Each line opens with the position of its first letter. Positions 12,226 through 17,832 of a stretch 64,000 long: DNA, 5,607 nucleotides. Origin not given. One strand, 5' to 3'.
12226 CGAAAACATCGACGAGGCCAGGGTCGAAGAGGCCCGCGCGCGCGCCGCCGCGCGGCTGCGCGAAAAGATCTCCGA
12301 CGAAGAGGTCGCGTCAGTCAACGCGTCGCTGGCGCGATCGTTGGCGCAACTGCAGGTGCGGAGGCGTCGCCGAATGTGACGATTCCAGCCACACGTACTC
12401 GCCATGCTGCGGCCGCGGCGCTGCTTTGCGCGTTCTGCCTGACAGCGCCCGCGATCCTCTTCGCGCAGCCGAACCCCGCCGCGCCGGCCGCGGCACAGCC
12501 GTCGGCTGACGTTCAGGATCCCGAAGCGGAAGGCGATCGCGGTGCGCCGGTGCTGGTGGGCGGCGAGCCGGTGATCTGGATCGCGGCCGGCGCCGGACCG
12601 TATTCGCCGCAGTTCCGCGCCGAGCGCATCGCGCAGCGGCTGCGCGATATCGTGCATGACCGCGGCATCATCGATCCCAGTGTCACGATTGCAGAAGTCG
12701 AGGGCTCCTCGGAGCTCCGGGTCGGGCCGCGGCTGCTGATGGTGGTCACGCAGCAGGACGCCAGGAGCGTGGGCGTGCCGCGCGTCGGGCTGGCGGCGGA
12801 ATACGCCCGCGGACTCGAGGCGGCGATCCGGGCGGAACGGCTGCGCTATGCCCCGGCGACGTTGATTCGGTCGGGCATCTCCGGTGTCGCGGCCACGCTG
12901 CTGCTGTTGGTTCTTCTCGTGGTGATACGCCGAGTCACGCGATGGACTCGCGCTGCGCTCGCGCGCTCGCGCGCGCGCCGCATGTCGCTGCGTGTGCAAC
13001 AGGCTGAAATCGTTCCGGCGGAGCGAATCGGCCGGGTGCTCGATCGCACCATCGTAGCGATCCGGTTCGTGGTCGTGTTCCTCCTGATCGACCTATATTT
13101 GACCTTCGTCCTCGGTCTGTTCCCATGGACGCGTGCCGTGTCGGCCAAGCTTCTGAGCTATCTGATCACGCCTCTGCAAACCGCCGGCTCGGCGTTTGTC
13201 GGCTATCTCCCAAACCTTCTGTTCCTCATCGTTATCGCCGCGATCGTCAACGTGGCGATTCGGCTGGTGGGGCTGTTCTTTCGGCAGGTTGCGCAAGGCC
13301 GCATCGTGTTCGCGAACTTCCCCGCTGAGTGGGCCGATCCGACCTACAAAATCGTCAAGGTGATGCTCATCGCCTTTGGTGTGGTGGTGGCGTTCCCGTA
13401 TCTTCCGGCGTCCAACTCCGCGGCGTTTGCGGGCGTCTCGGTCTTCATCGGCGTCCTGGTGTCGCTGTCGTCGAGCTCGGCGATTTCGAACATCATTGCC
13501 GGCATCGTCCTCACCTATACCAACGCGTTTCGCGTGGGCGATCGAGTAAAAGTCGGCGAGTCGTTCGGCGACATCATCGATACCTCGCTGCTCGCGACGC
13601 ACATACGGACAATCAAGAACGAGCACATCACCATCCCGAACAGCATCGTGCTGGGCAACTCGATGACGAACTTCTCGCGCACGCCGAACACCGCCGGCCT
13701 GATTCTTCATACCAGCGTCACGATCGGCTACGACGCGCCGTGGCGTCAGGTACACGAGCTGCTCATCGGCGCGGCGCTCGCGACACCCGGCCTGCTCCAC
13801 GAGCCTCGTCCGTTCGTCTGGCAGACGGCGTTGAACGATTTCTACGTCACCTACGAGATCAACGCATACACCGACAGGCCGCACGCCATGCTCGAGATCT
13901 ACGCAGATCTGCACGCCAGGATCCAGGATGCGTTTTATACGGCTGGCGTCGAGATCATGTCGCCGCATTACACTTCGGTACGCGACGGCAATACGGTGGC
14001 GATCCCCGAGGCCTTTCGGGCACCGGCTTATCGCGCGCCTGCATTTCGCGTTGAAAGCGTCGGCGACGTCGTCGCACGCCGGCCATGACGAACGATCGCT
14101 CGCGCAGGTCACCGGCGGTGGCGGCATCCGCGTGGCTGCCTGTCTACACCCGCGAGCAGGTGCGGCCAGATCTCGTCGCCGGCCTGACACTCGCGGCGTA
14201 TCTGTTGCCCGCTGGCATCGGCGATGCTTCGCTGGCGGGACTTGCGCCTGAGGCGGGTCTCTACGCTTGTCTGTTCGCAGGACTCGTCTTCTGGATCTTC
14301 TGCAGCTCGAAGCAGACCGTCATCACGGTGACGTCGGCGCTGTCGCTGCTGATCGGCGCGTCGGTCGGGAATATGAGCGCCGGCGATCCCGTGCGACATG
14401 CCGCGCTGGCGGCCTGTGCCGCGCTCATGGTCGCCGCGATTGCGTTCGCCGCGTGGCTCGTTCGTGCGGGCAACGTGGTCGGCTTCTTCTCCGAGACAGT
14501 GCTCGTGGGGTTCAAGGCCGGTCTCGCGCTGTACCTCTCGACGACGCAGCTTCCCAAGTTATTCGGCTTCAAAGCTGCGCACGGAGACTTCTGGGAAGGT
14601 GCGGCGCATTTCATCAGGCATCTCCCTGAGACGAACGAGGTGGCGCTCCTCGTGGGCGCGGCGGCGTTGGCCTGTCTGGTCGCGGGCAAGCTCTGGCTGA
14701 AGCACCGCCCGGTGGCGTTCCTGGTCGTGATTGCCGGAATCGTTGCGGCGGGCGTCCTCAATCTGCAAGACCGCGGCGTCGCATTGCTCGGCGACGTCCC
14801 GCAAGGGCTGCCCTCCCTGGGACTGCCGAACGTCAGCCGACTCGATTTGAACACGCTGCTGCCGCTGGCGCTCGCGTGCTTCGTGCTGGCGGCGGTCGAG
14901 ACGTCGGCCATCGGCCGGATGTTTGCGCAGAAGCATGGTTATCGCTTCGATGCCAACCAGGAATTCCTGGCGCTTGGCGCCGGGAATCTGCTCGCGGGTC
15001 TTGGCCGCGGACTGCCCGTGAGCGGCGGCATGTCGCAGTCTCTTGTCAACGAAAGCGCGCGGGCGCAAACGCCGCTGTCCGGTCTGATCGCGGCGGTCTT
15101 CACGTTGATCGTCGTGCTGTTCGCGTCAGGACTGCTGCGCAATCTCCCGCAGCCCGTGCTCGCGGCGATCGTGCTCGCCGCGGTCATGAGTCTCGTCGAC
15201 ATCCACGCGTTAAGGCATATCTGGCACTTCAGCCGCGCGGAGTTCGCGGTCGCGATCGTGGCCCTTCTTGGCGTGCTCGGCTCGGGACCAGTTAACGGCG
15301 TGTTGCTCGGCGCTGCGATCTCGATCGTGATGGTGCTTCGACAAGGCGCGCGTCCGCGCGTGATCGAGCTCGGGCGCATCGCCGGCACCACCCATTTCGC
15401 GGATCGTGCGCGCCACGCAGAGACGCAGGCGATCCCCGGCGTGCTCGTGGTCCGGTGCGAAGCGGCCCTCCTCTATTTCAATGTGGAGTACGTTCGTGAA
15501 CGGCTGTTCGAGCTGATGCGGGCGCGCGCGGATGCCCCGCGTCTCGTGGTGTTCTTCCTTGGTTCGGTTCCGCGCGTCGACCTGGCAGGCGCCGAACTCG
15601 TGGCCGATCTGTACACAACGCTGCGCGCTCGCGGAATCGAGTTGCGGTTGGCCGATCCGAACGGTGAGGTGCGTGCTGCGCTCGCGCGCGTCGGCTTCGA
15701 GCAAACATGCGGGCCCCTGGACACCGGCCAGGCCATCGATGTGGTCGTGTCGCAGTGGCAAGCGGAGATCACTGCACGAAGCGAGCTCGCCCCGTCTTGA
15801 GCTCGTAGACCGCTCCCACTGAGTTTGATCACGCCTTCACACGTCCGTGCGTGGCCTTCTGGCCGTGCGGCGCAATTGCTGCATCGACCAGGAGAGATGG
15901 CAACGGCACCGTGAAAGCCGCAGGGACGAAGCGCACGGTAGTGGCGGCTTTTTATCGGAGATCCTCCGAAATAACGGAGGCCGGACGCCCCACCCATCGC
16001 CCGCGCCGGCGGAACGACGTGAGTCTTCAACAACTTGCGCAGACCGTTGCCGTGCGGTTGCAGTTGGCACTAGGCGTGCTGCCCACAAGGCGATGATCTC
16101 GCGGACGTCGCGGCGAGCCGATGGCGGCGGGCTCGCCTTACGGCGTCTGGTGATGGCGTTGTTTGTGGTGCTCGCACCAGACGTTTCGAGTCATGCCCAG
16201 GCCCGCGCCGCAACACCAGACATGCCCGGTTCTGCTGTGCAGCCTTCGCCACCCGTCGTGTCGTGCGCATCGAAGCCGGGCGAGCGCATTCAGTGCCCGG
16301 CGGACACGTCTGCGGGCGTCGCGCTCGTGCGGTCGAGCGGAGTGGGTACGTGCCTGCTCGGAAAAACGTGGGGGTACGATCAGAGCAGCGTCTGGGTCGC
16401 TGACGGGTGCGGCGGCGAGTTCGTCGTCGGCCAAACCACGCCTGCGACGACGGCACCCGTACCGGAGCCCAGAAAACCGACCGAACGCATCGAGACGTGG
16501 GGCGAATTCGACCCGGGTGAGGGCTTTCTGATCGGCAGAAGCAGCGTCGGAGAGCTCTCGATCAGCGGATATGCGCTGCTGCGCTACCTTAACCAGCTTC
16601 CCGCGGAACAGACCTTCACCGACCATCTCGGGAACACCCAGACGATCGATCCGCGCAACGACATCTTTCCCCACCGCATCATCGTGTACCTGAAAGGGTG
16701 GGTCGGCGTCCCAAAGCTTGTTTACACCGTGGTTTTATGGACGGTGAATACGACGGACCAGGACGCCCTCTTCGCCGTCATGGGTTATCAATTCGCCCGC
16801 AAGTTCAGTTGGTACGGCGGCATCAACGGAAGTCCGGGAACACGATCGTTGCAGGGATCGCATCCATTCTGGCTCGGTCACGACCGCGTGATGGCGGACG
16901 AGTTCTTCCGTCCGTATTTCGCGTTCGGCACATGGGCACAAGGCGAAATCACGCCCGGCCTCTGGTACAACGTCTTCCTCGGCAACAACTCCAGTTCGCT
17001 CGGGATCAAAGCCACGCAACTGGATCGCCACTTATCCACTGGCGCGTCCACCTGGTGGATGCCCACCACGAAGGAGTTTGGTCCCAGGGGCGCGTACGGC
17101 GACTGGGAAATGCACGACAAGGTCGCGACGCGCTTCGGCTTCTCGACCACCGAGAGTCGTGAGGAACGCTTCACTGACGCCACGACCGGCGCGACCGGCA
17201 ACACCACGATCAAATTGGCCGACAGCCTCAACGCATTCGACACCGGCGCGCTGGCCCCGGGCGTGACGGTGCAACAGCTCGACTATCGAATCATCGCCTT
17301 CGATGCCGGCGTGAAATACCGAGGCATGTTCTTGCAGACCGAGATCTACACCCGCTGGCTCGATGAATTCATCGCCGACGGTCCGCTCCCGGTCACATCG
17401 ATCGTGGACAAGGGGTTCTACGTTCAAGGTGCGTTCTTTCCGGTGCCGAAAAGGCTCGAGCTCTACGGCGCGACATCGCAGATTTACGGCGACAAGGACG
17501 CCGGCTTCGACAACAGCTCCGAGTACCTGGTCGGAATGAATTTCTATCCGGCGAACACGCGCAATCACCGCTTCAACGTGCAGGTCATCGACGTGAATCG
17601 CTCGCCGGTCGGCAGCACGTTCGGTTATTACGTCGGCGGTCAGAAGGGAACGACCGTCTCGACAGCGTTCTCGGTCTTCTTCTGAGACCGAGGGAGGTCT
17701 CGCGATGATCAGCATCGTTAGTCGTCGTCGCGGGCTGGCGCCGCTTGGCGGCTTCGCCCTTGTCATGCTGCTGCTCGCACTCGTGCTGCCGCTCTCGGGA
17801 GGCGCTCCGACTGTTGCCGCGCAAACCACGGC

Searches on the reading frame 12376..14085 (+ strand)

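Call 64: search_protein_families(library=pfam, proteins=[window:12376-14085:+], max_evalue=0.001)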
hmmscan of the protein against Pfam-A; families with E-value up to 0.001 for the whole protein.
window:12376-14085:+ (570 aa): 2 families
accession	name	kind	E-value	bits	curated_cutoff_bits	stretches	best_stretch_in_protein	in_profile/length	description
PF00924.24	MS_channel_2nd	-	8.3e-18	64.7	20.2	1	369-435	2-68/68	Mechanosensitive ion channel, beta-domain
PF21082.3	MS_channel_3rd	-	2.9e-11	44.1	21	1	446-527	3-88/88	Mechanosensitive ion channel MscS, C-terminal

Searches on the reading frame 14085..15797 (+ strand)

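Call 64: search_protein_families(library=pfam, proteins=[window:14085-15797:+], max_evalue=0.001)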
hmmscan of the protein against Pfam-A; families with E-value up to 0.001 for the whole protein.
window:14085-15797:+ (571 aa): 3 families
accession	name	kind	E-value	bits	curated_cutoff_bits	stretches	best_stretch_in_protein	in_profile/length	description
PF00916.26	Sulfate_transp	-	5.3e-89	299.1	23.2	1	28-392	3-379/380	Sulfate permease family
PF01740.26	STAS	-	1.3e-15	57.5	22.6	1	445-540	2-95/106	STAS domain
PF13466.11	STAS_2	-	2.8e-05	24.6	29.2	1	472-538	13-79/80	STAS domain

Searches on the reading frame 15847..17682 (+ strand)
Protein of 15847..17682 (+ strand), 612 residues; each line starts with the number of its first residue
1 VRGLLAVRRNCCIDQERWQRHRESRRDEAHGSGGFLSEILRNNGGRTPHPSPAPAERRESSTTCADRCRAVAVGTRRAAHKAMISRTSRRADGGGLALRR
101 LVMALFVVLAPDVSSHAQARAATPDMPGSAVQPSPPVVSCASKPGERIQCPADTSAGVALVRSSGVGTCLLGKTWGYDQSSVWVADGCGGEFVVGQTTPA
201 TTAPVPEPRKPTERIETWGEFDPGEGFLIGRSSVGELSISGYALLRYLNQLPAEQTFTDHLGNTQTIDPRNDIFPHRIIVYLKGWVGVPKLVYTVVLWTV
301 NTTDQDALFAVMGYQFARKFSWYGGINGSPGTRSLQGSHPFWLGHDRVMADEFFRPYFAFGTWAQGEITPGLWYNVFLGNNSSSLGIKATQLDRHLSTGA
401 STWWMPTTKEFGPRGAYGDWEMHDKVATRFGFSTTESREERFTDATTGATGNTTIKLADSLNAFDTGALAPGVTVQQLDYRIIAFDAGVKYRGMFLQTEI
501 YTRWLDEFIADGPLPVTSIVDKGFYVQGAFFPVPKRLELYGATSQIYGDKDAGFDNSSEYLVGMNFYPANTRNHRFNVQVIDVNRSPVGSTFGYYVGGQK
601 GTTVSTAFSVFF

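Call 64: search_protein_families(library=pfam, proteins=[window:15847-17682:+], max_evalue=0.001)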
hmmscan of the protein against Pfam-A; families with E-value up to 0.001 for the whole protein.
window:15847-17682:+ (612 aa): 1 family
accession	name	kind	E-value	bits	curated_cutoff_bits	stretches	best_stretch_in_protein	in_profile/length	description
PF11218.13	DUF3011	-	1.1e-11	45.5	25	1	137-198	1-62/197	Protein of unknown function (DUF3011)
